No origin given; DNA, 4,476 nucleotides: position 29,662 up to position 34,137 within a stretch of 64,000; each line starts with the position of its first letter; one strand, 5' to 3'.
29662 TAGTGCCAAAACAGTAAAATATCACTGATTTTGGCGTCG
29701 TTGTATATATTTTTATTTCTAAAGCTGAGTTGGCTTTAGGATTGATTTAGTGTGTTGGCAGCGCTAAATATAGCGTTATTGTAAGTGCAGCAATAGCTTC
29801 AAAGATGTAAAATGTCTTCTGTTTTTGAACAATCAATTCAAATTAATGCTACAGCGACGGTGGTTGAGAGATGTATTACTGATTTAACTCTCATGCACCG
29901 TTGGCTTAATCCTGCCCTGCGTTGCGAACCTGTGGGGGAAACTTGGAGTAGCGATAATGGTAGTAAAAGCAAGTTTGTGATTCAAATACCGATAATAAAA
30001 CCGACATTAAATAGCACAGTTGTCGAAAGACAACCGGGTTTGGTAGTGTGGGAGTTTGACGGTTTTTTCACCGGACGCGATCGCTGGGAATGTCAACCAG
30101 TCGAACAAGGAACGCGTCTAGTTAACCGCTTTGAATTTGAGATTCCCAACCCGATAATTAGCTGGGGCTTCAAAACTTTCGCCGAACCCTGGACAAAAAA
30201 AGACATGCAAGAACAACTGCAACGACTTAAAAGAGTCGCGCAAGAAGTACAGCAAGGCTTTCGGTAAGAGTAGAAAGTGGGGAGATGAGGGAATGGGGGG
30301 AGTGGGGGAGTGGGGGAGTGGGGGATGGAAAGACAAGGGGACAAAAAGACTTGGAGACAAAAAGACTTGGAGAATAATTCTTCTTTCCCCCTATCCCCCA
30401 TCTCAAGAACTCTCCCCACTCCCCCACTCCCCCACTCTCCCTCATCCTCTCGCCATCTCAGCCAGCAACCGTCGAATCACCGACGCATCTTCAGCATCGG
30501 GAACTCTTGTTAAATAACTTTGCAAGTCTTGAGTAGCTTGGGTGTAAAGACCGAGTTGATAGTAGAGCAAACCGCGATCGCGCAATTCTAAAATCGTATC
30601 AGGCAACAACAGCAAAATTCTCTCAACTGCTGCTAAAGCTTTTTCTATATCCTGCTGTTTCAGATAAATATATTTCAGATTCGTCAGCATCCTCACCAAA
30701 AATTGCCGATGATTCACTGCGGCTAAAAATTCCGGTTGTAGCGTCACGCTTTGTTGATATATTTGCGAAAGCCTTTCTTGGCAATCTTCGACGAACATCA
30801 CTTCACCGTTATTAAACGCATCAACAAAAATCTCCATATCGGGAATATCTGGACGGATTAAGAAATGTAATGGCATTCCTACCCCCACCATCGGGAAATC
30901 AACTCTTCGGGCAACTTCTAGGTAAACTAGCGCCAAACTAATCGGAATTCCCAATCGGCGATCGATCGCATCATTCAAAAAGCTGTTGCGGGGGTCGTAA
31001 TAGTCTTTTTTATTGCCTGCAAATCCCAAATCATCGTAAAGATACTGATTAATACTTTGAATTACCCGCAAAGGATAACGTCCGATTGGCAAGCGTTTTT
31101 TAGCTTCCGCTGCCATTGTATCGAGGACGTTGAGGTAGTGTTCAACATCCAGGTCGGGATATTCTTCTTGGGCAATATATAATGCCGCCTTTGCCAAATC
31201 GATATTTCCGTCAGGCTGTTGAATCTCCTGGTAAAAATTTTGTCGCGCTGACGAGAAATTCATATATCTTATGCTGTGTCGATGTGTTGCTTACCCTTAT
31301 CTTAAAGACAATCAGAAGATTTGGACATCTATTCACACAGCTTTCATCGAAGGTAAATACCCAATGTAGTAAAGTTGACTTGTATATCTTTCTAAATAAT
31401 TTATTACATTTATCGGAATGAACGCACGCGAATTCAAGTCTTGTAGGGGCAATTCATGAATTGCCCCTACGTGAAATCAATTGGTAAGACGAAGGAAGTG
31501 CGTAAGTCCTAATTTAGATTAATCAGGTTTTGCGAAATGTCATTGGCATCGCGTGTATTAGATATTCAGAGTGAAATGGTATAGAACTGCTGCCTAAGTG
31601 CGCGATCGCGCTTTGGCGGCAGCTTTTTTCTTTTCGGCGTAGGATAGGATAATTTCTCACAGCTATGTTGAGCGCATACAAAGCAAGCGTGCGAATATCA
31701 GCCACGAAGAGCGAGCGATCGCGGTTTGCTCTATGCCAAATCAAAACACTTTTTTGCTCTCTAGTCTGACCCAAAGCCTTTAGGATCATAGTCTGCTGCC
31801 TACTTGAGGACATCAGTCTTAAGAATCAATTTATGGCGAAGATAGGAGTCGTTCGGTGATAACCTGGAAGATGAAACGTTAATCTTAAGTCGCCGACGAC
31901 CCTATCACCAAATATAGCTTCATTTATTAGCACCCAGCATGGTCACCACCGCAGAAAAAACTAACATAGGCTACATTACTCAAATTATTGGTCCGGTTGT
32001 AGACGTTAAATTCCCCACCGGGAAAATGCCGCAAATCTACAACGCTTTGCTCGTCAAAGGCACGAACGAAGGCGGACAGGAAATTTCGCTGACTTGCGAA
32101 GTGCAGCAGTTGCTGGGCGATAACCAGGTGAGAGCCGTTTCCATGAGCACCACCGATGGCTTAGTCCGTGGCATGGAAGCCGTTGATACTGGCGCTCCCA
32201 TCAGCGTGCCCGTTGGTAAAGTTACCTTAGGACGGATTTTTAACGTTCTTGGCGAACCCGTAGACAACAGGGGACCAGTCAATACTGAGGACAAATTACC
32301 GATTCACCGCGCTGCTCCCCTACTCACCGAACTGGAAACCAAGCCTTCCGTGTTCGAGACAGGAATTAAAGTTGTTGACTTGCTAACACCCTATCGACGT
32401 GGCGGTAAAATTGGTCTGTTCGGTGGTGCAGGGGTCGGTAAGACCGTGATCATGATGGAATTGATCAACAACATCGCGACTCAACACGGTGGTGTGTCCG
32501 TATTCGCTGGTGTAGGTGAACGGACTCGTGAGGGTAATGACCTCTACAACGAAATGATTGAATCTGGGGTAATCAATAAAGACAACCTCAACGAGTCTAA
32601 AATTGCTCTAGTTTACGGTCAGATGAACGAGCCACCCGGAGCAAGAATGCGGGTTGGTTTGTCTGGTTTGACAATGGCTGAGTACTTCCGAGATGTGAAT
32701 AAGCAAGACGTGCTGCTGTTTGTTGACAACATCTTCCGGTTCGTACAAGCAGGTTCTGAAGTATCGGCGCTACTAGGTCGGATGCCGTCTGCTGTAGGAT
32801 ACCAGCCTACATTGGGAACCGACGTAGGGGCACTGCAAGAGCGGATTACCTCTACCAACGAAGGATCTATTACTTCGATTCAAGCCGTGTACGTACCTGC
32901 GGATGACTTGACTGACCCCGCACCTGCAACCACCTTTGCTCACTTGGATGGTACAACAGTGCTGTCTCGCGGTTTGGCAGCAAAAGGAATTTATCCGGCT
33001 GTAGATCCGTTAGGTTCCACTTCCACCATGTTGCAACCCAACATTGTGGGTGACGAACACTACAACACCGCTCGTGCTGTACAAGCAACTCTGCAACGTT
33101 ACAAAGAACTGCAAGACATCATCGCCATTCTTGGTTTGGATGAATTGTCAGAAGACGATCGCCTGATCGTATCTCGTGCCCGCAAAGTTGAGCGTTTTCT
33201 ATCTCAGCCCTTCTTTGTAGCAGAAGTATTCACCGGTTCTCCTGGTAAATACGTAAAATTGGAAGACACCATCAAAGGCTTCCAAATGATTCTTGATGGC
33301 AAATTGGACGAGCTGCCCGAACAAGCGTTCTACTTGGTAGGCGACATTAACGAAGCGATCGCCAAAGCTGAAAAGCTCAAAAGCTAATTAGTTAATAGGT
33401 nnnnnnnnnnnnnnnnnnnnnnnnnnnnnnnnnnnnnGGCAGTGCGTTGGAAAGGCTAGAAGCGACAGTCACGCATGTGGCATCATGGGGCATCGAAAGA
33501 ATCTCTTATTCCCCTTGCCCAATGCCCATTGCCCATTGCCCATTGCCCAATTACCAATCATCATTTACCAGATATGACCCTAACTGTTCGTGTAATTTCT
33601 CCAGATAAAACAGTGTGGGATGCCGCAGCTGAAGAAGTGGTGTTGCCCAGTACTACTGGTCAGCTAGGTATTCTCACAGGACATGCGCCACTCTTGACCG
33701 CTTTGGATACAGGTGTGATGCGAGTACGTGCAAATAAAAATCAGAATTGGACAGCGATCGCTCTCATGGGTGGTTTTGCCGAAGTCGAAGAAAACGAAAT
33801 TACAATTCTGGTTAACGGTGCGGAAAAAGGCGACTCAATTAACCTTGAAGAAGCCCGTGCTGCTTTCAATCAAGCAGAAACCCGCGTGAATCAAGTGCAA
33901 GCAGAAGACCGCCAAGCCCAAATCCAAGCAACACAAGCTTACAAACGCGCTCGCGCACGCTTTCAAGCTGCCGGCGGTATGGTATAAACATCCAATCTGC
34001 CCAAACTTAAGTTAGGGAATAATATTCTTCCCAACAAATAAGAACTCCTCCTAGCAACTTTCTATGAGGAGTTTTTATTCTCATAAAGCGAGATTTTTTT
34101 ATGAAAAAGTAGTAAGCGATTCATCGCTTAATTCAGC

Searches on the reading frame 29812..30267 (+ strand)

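Call 67: search_protein_families(library=pfam, proteins=[window:29812-30267:+], max_evalue=0.000001)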
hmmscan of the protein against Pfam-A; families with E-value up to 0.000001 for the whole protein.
window:29812-30267:+ (151 aa): 1 family
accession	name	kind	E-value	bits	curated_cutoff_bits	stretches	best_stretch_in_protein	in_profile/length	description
PF10604.15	Polyketide_cyc2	-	7.2e-29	101.3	27.4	1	5-143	4-141/142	Polyketide cyclase / dehydrase and lipid transport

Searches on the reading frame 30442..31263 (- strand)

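Call 67: search_protein_families(library=pfam, proteins=[window:30442-31263:-], max_evalue=0.000001)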
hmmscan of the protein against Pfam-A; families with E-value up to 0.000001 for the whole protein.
window:30442-31263:- (273 aa): 2 families
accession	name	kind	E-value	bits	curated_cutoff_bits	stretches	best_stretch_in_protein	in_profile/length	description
PF13369.12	Transglut_core2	-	5.1e-56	188.9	23.5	1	42-193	2-154/155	Transglutaminase-like superfamily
PF13371.12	TPR_9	-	8.2e-25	87.1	35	1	196-268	1-73/73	Tetratricopeptide repeat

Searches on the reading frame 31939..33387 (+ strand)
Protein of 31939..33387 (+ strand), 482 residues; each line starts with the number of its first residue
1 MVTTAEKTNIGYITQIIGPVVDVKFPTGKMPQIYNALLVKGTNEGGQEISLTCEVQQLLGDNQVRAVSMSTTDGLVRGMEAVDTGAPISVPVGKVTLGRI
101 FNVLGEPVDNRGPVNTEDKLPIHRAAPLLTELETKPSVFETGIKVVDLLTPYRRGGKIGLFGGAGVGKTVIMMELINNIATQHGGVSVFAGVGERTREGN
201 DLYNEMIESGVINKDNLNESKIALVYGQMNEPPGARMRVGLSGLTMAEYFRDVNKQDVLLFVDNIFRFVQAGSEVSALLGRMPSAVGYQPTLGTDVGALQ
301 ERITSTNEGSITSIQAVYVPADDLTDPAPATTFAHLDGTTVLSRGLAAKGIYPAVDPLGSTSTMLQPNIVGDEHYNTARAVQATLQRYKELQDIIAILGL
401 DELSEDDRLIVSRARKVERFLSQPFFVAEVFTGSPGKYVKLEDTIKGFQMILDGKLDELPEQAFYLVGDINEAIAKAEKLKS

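Call 67: search_protein_families(library=pfam, proteins=[window:31939-33387:+], max_evalue=0.000001)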
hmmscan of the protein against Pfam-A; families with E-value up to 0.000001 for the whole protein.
window:31939-33387:+ (482 aa): 3 families
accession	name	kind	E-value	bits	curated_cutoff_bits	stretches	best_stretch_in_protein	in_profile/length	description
PF00006.31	ATP-synt_ab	-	3.9e-71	239.5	29.5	1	142-362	1-213/213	ATP synthase alpha/beta family, nucleotide-binding domain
PF02874.29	ATP-synt_ab_N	-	1.7e-19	70.5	20.9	1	13-85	1-69/69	ATP synthase alpha/beta family, beta-barrel domain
PF22919.1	ATP-synt_VA_C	-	3.2e-16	59.6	24.7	1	368-458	6-99/101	C-terminal domain of V and A type ATP synthase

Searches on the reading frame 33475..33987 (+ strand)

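Call 67: search_protein_families(library=pfam, proteins=[window:33475-33987:+], max_evalue=0.000001)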
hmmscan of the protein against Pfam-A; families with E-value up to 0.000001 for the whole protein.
window:33475-33987:+ (170 aa): 2 families
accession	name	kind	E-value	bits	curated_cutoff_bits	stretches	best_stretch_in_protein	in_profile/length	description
PF02823.21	ATP-synt_DE_N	-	1.7e-27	95.6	27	1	36-116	1-80/80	ATP synthase, Delta/Epsilon chain, beta-sandwich domain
PF00401.25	ATP-synt_DE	-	3.9e-10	40.2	24.6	1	120-167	1-47/47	ATP synthase, Delta/Epsilon chain, long alpha-helix domain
